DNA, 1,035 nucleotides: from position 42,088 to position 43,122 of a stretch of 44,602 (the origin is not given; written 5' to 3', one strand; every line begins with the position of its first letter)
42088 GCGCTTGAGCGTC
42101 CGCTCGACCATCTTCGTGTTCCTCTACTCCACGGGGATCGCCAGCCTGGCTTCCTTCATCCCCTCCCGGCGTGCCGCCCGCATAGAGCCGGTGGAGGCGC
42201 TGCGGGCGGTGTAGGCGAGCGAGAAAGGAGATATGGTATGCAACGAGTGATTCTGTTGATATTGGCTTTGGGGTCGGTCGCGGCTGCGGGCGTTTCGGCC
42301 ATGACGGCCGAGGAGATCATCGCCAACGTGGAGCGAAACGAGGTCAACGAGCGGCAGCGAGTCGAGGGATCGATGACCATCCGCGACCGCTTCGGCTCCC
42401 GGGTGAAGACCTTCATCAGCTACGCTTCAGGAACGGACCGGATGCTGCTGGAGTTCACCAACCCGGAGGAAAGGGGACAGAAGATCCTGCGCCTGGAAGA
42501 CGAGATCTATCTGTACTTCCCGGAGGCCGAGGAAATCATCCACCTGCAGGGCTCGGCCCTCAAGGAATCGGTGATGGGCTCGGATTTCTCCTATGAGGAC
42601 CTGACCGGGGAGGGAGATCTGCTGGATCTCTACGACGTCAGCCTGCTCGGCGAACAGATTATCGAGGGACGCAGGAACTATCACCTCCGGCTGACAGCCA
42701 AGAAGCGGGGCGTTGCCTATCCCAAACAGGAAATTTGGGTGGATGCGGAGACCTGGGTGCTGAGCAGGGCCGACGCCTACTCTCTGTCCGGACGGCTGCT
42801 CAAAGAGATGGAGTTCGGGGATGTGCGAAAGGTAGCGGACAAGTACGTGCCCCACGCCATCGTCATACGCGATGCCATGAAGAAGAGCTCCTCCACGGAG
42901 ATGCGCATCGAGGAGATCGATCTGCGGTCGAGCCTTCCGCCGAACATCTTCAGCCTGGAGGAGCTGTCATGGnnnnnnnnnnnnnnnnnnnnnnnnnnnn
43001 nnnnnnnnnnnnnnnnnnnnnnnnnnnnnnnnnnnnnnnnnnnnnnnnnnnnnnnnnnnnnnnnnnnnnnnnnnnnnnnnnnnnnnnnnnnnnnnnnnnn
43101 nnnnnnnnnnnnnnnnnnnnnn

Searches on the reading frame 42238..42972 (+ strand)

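Call 11: search_protein_families(library=pfam, proteins=[window:42238-42972:+], max_evalue=0.001)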
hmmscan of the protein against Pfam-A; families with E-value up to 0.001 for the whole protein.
window:42238-42972:+ (245 aa): 2 families
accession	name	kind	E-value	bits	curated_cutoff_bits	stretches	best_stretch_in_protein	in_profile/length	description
PF17131.11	LolA_like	-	8.4e-51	172.7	30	1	65-244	1-183/184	Outer membrane lipoprotein-sorting protein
PF03888.20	MucB_RseB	-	0.00027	21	22.3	1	81-196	56-163/178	MucB/RseB N-terminal domain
